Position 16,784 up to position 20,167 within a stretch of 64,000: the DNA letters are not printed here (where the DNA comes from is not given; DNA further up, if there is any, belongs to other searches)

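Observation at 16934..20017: Architecture of the 1027-aa protein: TPM-like ectodomain + extreme coiled coil + SR/SG low-complexity tail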

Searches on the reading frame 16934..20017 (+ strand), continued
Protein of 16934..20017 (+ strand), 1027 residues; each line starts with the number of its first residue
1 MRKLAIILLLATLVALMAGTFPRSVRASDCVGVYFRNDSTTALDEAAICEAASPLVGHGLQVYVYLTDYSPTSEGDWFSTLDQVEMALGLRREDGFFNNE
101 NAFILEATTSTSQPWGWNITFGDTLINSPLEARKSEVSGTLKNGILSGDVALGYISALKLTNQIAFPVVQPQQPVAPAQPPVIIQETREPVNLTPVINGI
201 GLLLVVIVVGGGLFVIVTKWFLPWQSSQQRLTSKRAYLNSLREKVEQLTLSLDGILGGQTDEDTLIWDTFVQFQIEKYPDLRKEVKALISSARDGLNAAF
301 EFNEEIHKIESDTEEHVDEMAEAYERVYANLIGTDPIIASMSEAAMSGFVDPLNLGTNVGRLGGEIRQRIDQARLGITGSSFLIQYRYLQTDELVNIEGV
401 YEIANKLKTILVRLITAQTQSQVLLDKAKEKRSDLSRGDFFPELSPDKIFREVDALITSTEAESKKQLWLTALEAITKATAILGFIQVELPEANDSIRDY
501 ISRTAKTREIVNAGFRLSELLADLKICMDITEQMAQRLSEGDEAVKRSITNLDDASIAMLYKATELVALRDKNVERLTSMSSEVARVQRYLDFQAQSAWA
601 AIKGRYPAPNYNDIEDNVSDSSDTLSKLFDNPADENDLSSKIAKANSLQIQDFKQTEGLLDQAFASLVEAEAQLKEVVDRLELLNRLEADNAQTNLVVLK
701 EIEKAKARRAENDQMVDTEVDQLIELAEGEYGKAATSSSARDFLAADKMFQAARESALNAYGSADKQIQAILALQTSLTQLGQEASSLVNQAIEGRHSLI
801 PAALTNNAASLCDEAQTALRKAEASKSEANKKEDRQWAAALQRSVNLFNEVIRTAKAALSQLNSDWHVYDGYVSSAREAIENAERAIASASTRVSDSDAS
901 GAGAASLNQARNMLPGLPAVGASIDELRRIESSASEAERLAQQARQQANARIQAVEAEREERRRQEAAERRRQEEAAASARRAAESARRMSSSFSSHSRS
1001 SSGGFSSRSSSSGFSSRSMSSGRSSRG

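Call 53: predict_structure(alignment_id=A3)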
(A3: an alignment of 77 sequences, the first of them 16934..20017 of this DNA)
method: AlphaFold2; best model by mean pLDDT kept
length: 1027 residues; sequences in the alignment: 77
mean_pLDDT: 85.6   pTM: 0.48
mean pLDDT of the five models: 85.6, 85.4, 84.0, 82.8, 82.3
residues with pLDDT >= 90: 687; 70-90: 196; 50-70: 34; < 50: 110
segments of 3 or more residues with pLDDT < 50: 1-3, 20-28, 170-205, 207-213, 977-1027
pLDDT, mean of each block of 10 residues (from residue 1): 64 66 47 96 95 96 97 95 94 88 97 93 93 95 96 97 85 37 36 40 45 58 74 89 91 90 93 93 95 92 85 85 93 86 84 76 79 77 88 85 91 92 96 95 95 97 95 96 97 96 96 92 93 96 96 94 93 94 96 98 98 97 94 88 96 93 92 97 98 97 97 96 98 98 98 98 97 96 97 94 88 96 96 95 97 97 93 91 92 88 88 88 83 91 90 78 57 49 38 32 31 32 38
secondary structure, 60 per line:
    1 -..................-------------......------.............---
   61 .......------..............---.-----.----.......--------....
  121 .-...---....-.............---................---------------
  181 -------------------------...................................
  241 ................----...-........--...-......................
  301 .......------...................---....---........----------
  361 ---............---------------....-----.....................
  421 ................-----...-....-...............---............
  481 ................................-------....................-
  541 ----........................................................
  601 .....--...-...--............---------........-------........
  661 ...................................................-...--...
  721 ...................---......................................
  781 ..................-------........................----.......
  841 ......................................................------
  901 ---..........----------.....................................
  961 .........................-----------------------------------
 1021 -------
elements in order (helices of 4 or more, strands of 3 or more residues): H2-19 E33-38 H45-57 E61-67 H74-87 E102-108 E117-121 H129-132 H134-146 H150-165 H206-256 H265-272 H279-307 H314-332 H336-339 H343-350 H364-375 H391-394 H400-436 H446-449 H451-465 H469-512 H520-539 H545-605 H617-628 H638-645 H653-711 H718-739 H743-798 H806-829 H834-894 H904-913 H924-985

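Call 55: fold_search(model_id=the predicted structure, library=pdb)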
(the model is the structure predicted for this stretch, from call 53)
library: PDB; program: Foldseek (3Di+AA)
matches with E <= 10: 93; with E <= 0.001: 0
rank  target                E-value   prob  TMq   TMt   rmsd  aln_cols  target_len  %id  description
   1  6hwh_O                1.1e-01  1.00  0.10  0.62   3.2       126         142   15  Structure of a functional obligate respiratory supercomplex from Mycobacterium smegmatis (released 2018-11-07)
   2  8ovc_V                2.9e-01  1.00  0.10  0.61   2.9       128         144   14  Respiratory supercomplex (III2-IV2) from Mycobacterium smegmatis (released 2024-07-17)
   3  6adq_J                6.0e-01  1.00  0.10  0.60   3.2       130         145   12  Respiratory Complex CIII2CIV2SOD2 from Mycobacterium smegmatis (released 2018-11-14)
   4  7sqc_W0               6.2e-01  0.04  0.07  0.07  102.0      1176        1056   11  Ciliary C1 central pair apparatus isolated from Chlamydomonas reinhardtii (released 2022-04-13)
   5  8ovc_a                8.6e-01  1.00  0.10  0.62   3.1       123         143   15  Respiratory supercomplex (III2-IV2) from Mycobacterium smegmatis (released 2024-07-17)
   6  7n6g_3V               9.6e-01  0.06  0.05  0.11  62.9       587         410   13  C1 of central pair (released 2022-05-18)
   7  9dgr_e                1.7e+00  0.08  0.11  0.04  52.3       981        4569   10  Composite structure of dynein-dynactin on microtubules (released 2025-09-10)
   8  6z9l_A                1.7e+00  0.03  0.06  0.08  91.0       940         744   12  Enterococcal PrgA (released 2020-09-16)
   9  8vdo                  1.8e+00  0.06  0.09  0.06  40.4       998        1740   12  Cryogenic electron microscopy model of full-length talin lacking F2, R12 and FABD. (released 2024-10-02)
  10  8ugc_A                1.9e+00  0.13  0.08  0.18  39.3       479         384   13  FD15: Flat repeat helix-turn-helix-turn protein (released 2023-12-27)
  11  9jup                  2.3e+00  0.02  0.06  0.05  58.5       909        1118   11  Structure of Arabidopsis thaliana ABCB1 with AMP-PNP bound in the outward-facing conformation (released 2025-03-05)
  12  7z8f_e                2.4e+00  0.04  0.10  0.04  63.6      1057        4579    9  Composite structure of dynein-dynactin-BICDR on microtubules (released 2022-07-27)
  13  7n6g_3P               2.5e+00  0.06  0.05  0.14  54.3       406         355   15  C1 of central pair (released 2022-05-18)
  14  7unh_A                2.6e+00  0.11  0.07  0.19  18.2       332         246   12  De novo designed chlorophyll dimer protein in apo state, SP2 (released 2023-04-19)
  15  7n6g_3N               2.7e+00  0.04  0.05  0.12  62.5       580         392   13  C1 of central pair (released 2022-05-18)
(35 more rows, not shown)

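Call 90: search_protein_families(library=pfam, proteins=[P0066, P0071, P0073, P0074, P0076, P0078, P0091, P0093, P0096], max_evalue=0.01)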
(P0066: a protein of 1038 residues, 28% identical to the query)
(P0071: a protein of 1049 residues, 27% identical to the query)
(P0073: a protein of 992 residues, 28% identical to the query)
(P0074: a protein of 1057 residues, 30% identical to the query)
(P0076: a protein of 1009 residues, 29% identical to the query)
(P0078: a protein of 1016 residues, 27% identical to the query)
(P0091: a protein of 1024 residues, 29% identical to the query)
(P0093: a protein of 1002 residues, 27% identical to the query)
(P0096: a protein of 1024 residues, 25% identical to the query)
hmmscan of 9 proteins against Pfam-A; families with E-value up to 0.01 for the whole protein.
P0066 (1038 aa): 3 families
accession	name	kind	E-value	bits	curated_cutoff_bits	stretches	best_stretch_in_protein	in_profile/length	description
PF04536.20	TPM_phosphatase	-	8e-07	29.6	22.1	1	44-158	12-124/125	TPM domain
PF06785.16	UPF0242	-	0.0008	20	33.5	1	193-401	32-188/194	Uncharacterised protein family (UPF0242) N-terminus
PF13838.12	Clathrin_H_link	-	0.0076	16.7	27.8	0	473-519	15-60/66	Clathrin-H-link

P0071 (1049 aa): 0 families

P0073 (992 aa): 1 family
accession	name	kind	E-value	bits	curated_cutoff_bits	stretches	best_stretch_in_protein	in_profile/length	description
PF04536.20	TPM_phosphatase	-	7e-06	26.5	22.1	1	40-151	12-122/125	TPM domain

P0074 (1057 aa): 0 families

P0076 (1009 aa): 0 families

P0078 (1016 aa): 1 family
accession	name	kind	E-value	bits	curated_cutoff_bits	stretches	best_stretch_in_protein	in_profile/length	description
PF04536.20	TPM_phosphatase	-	9.6e-07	29.3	22.1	1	46-157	14-124/125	TPM domain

P0091 (1024 aa): 1 family
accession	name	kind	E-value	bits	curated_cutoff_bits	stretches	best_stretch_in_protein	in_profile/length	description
PF04536.20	TPM_phosphatase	-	5.9e-07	30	22.1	1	39-161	1-123/125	TPM domain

P0093 (1002 aa): 1 family
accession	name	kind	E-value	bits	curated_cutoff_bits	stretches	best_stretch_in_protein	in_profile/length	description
PF04536.20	TPM_phosphatase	-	3.2e-12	47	22.1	1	27-148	1-124/125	TPM domain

P0096 (1024 aa): 1 family
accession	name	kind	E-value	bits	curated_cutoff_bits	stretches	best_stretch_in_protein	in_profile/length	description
PF04536.20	TPM_phosphatase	-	6.5e-05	23.4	22.1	1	67-166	28-123/125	TPM domain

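Call 93: search_protein_families(library=padloc, proteins=[window:16934-20017:+], max_evalue=0.01)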
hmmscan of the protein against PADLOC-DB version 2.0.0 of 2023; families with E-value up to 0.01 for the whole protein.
window:16934-20017:+ (1027 aa): 0 families

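Call 107: find_encoding_contigs(protein=P0002, flank=6000, max_places=2)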
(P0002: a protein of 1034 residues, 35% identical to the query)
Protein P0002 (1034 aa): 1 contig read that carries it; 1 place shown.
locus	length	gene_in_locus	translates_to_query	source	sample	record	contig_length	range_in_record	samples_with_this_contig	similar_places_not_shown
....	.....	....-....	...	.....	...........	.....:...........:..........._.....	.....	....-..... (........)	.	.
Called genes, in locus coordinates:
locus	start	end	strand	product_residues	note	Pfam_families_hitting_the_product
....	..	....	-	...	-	-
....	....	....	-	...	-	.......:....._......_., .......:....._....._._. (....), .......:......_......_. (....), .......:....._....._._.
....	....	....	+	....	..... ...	-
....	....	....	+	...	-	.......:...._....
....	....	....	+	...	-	-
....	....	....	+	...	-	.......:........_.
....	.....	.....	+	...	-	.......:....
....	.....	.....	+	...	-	-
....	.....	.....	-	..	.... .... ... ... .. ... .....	-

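Call 108: find_encoding_contigs(protein=P0093, flank=6000, max_places=2)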
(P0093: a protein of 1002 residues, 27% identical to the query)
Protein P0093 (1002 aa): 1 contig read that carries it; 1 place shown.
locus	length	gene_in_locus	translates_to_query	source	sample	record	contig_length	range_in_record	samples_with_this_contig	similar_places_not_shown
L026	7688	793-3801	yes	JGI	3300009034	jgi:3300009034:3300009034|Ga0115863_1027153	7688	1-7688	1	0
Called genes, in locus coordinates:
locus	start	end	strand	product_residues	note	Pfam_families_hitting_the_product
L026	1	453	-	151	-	?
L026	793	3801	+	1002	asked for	PF04536:TPM_phosphatase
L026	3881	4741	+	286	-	-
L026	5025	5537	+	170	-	-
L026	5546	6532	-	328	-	PF04055:Radical_SAM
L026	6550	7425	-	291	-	PF13424:TPR_12 (faint), PF13432:TPR_16 (faint), PF07719:TPR_2 (faint), PF13174:TPR_6 (faint), PF13181:TPR_8 (faint), PF13428:TPR_14 (faint), PF13431:TPR_17 (faint), PF00515:TPR_1 (weak), +5 more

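Call 110: find_encoding_contigs(protein=P0003, flank=6000, max_places=2)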
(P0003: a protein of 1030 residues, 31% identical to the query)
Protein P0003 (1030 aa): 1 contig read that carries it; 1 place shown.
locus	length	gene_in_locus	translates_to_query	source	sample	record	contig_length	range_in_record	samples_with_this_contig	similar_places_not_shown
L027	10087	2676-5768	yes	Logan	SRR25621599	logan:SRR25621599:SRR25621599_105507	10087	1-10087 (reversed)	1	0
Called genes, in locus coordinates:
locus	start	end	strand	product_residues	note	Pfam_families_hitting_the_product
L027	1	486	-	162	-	?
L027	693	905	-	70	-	PF00403:HMA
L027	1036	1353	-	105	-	PF04075:F420H2_quin_red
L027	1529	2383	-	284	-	PF14378:PAP2_3, PF01569:PAP2 (weak)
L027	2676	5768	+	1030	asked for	-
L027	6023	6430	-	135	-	PF00903:Glyoxalase, PF18029:Glyoxalase_6 (weak)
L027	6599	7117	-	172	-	PF17648:Luciferase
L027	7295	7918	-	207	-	PF00072:Response_reg, PF00196:GerE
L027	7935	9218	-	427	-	PF01590:GAF, PF13185:GAF_2, PF13492:GAF_3, PF07730:HisKA_3, PF13581:HATPase_c_2 (weak), PF02518:HATPase_c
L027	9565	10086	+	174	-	?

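Call 111: find_encoding_contigs(protein=P0005, flank=6000, max_places=2)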
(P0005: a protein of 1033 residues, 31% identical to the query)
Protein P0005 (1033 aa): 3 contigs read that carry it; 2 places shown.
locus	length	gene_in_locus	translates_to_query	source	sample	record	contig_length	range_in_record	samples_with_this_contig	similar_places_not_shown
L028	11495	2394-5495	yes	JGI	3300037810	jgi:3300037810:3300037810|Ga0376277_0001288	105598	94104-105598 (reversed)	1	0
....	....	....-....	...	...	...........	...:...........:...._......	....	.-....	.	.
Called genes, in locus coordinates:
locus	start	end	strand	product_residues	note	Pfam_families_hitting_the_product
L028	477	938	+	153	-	-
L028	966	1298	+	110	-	-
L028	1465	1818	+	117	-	-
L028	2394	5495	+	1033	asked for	-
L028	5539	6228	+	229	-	-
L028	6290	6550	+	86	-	-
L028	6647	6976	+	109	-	-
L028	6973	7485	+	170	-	-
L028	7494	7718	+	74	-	-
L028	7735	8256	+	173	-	-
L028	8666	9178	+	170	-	PF00719:Pyrophosphatase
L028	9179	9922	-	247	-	PF02535:Zip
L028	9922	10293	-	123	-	PF01475:FUR, PF08279:HTH_11 (weak)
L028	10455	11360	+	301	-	PF00579:tRNA-synt_1b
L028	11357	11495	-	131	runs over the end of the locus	PF00072:Response_reg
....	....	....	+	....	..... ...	-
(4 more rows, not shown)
